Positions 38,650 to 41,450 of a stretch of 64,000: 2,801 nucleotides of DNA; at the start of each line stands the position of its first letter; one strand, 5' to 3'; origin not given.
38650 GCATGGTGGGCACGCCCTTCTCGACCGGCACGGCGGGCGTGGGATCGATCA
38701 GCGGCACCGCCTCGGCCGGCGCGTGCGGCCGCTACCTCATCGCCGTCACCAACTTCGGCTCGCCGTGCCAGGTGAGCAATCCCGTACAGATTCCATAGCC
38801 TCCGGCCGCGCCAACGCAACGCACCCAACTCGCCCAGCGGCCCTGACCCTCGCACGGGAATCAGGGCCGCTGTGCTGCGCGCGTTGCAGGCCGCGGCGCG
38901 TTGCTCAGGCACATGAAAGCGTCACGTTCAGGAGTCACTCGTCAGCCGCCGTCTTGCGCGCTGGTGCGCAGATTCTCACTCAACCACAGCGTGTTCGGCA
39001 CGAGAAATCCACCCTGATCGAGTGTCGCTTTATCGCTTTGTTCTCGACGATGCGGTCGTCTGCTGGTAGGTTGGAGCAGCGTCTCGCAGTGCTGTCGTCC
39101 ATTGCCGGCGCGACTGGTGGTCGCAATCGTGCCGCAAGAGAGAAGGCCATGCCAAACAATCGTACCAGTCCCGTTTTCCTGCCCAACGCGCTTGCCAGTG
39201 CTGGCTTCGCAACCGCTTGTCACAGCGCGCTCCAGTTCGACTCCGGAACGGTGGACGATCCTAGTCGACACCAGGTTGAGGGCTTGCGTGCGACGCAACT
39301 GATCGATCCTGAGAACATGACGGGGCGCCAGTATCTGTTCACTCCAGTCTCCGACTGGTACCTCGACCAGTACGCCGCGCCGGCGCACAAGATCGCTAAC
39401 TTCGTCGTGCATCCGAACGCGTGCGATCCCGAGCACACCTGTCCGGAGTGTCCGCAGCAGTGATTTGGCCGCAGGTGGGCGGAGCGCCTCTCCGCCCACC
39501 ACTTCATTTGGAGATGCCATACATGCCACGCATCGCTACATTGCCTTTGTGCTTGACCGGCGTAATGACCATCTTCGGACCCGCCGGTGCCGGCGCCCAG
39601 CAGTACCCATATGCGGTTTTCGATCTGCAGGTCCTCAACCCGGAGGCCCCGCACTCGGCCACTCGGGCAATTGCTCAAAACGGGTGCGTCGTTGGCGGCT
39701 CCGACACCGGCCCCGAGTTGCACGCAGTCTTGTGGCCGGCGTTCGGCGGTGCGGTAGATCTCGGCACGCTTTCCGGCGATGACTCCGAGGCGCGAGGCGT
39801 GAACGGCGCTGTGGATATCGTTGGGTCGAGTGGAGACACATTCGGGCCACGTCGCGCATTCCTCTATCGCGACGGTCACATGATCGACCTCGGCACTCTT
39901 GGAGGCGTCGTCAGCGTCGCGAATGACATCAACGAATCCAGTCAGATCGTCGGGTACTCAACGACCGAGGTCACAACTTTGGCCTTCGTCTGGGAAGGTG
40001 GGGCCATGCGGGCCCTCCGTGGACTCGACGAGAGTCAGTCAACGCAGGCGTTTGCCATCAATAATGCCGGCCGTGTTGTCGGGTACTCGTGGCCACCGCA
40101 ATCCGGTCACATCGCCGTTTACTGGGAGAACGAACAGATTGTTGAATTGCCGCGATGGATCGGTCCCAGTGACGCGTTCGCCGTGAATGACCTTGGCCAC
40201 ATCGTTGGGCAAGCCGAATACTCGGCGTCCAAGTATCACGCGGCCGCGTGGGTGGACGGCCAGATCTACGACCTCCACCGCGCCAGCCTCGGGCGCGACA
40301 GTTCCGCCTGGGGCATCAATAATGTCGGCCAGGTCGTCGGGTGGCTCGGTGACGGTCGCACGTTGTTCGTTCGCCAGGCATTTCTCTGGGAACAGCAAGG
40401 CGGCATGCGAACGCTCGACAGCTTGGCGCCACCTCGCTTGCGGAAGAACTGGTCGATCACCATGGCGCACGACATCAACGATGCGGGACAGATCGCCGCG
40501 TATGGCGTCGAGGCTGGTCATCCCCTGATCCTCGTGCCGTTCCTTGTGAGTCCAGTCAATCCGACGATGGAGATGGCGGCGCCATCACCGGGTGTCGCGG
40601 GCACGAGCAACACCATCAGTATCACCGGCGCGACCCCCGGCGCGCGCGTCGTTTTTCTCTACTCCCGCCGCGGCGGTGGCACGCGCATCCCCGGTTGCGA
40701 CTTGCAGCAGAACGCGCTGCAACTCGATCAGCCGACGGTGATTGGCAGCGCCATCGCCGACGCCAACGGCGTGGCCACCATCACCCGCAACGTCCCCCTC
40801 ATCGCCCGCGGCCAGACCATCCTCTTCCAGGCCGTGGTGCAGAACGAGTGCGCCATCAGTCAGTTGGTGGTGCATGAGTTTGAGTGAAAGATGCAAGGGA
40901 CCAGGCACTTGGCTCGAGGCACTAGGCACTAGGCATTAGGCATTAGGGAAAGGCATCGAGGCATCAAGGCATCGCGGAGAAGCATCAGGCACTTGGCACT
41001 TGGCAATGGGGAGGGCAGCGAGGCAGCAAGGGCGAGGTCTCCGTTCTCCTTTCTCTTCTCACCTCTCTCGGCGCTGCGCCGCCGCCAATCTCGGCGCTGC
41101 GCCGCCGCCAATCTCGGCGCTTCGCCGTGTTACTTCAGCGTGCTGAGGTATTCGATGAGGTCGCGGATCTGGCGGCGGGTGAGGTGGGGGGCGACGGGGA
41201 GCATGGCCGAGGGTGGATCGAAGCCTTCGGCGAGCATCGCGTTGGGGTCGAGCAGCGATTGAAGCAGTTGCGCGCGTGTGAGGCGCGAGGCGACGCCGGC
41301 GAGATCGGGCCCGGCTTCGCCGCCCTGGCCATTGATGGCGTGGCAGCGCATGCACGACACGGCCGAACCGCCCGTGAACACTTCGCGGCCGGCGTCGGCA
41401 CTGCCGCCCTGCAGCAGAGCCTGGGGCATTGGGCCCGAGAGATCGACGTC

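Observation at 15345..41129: Three paralogous two-gene cassettes with near-identical ends and strongly diverged cores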

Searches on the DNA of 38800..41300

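Call 98: search_rna_families(source=window, start=38800, end=41300, threshold=evalue, max_evalue=1)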
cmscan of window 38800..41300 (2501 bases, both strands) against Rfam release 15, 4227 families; matches with E-value up to 1: 0.
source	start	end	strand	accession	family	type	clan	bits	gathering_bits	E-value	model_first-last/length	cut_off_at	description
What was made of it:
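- On Known structured RNAs (Rfam): No match at E<=1 across L3 (call 98).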

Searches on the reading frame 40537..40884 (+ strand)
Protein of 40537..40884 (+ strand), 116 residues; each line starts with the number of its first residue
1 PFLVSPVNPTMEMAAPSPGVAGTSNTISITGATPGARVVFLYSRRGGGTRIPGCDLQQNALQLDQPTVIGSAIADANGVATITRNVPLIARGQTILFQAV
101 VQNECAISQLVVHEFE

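Call 45: find_homologous_proteins(query=window:40537-40884:+, max_evalue=0.001)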
Query seq(116 aa) (116 aa): 10 proteins with E <= 0.001 among 14 candidates.
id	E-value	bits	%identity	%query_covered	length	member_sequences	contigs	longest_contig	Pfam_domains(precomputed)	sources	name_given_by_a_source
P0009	5.5e-52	192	80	99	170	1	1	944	-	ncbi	-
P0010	1.7e-50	188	77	99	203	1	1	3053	-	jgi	-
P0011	4.2e-50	186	76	99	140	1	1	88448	-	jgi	-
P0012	9.0e-44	166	69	99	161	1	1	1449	-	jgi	jgi:hypothetical protein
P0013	1.7e-39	152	69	91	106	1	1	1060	-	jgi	jgi:hypothetical protein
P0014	7.6e-38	147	83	72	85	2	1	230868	-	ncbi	-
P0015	4.0e-36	141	64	91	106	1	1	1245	-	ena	-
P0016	6.1e-34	134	82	67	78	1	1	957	-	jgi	jgi:hypothetical protein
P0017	1.6e-29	120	75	68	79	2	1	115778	-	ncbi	-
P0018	1.2e-11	63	63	53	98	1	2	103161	-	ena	-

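Call 46: find_encoding_contigs(protein=P0011, flank=6000, max_places=2)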
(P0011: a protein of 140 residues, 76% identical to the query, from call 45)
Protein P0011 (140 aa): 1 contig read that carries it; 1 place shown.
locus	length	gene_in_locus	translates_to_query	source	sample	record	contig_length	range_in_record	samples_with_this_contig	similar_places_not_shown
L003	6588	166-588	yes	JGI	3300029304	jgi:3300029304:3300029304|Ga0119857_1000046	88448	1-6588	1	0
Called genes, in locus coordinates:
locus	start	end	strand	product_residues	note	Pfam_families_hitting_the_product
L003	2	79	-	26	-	?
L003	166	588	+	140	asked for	-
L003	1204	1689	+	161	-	-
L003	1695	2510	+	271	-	PF13672:PP2C_2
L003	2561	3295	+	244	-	PF00069:Pkinase, PF07714:PK_Tyr_Ser-Thr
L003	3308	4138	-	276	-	-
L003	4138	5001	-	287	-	-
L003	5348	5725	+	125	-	PF08100:Dimerisation (weak), PF03965:Penicillinase_R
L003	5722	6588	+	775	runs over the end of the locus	PF05569:Peptidase_M56, PF01476:LysM (faint), PF00263:Secretin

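Call 47: find_encoding_contigs(protein=P0014, flank=6000, max_places=2)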
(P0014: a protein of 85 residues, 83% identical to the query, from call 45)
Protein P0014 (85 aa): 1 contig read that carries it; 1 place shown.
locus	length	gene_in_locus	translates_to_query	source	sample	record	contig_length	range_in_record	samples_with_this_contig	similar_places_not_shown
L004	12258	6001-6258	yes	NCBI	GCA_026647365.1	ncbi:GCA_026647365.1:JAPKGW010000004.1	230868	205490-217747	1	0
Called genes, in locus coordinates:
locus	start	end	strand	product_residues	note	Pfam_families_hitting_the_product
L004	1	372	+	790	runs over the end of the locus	PF08478:POTRA_1 (faint), PF08479:POTRA_2 (faint), PF07244:POTRA, PF01103:Omp85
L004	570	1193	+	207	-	PF03938:OmpH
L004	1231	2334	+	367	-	PF04613:LpxD, PF25084:LbH_EIF2B (faint), PF25087:GMPPB_C (faint), PF00132:Hexapep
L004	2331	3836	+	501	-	PF03331:LpxC, PF22817:ApeP-like, PF07977:FabA, PF22818:ApeI-like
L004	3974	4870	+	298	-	PF00132:Hexapep (weak), PF25087:GMPPB_C (weak), PF00132:Hexapep (weak), PF13720:Acetyltransf_11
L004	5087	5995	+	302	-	PF11949:DUF3466 (faint)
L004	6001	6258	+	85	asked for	-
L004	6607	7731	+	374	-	PF00089:Trypsin, PF13365:Trypsin_2, PF17820:PDZ_6 (faint), PF13180:PDZ_2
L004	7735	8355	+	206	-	PF02245:Pur_DNA_glyco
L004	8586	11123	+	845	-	PF13567:DUF4131, PF03772:Competence, PF00753:Lactamase_B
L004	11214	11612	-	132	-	-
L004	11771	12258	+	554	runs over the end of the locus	PF01364:Peptidase_C25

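Call 48: find_encoding_contigs(protein=P0017, flank=6000, max_places=2)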
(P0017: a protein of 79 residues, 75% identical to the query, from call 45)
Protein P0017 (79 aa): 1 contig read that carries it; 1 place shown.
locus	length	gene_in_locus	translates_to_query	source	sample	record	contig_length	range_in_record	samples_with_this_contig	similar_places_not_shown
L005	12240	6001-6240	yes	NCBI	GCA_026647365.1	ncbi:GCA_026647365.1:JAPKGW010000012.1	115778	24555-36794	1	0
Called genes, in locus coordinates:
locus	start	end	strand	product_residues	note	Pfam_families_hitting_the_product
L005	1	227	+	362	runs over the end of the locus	PF20030:bpMoxR, PF07726:AAA_3, PF07728:AAA_5, PF17863:AAA_lid_2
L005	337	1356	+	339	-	PF01882:DUF58, PF05762:VWA_CoxE (faint), PF13519:VWA_2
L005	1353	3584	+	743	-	PF07584:BatA, PF13519:VWA_2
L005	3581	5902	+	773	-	-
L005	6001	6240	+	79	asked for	-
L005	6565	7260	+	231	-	-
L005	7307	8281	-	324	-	PF01636:APH, PF19974:TCAD9 (weak)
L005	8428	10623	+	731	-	PF02225:PA, PF04389:Peptidase_M28, PF04253:TFR_dimer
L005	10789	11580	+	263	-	PF18306:LDcluster4, PF03641:Lysine_decarbox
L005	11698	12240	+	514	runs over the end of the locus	-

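Call 54: find_related_loci(query=A2, collection=genome_contigs, flank=6000)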
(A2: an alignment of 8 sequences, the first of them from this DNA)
Query A2 (116 aa) in genome_contigs; peptide patterns used: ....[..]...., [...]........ (x = any residue, [..] = any of these).
90 stretches matched a pattern; 61 encode a relative of the query (tblastn E <= 1e-3); 60 distinct loci.
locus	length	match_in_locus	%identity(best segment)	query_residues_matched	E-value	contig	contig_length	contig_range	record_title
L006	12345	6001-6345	83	2-116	8e-62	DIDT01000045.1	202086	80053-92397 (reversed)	MAG TPA_asm: Phycisphaerales bacterium UBA5793 UBA5793_contig_9, whole genome shotgun sequence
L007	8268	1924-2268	83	2-116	1e-61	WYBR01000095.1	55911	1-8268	MAG: Vicinamibacteraceae bacterium isolate PLA1 k127_429218, whole genome shotgun sequence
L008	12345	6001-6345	81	2-116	4e-60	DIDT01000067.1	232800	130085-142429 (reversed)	MAG TPA_asm: Phycisphaerales bacterium UBA5793 UBA5793_contig_64, whole genome shotgun sequence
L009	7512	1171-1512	81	3-116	4e-59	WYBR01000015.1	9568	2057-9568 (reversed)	MAG: Vicinamibacteraceae bacterium isolate PLA1 k127_50586, whole genome shotgun sequence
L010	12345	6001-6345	80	2-116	1e-58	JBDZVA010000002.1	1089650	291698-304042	MAG: Planctomycetaceae bacterium isolate PE_seawater30 NODE_2_length_1089700, whole genome shotgun sequence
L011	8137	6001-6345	77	2-116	6e-59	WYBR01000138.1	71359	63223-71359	MAG: Vicinamibacteraceae bacterium isolate PLA1 k127_819982, whole genome shotgun sequence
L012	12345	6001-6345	79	2-116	8e-59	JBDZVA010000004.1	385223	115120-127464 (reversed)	MAG: Planctomycetaceae bacterium isolate PE_seawater30 NODE_4_length_385223, whole genome shotgun sequence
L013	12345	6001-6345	82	2-116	7e-59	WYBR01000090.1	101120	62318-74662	MAG: Vicinamibacteraceae bacterium isolate PLA1 k127_404391, whole genome shotgun sequence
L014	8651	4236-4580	79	2-116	1e-58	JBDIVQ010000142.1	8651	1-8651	MAG: Phycisphaerae bacterium isolate Bin_17 NODE_3095_length_8651_cov_27.175974, whole genome shotgun sequence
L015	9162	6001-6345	79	2-116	2e-58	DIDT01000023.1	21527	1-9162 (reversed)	MAG TPA_asm: Phycisphaerales bacterium UBA5793 UBA5793_contig_218, whole genome shotgun sequence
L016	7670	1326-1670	78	2-116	5e-58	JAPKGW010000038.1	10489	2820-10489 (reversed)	MAG: Phycisphaerales bacterium isolate PDA_C_MAG.101 MAG.101_38, whole genome shotgun sequence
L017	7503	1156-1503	78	1-116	3e-58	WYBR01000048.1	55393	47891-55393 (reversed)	MAG: Vicinamibacteraceae bacterium isolate PLA1 k127_221950, whole genome shotgun sequence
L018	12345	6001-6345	79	2-116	6e-58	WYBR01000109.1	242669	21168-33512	MAG: Vicinamibacteraceae bacterium isolate PLA1 k127_537562, whole genome shotgun sequence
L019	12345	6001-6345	80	2-116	7e-58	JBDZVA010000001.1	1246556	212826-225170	MAG: Planctomycetaceae bacterium isolate PE_seawater30 NODE_1_length_1246556, whole genome shotgun sequence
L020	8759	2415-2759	77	2-116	4e-58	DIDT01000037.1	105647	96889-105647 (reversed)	MAG TPA_asm: Phycisphaerales bacterium UBA5793 UBA5793_contig_53, whole genome shotgun sequence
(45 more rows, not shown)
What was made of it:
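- Many contigs break inside the C-terminal domain (call 54). The family breaks assemblies in related MAGs (call 54).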
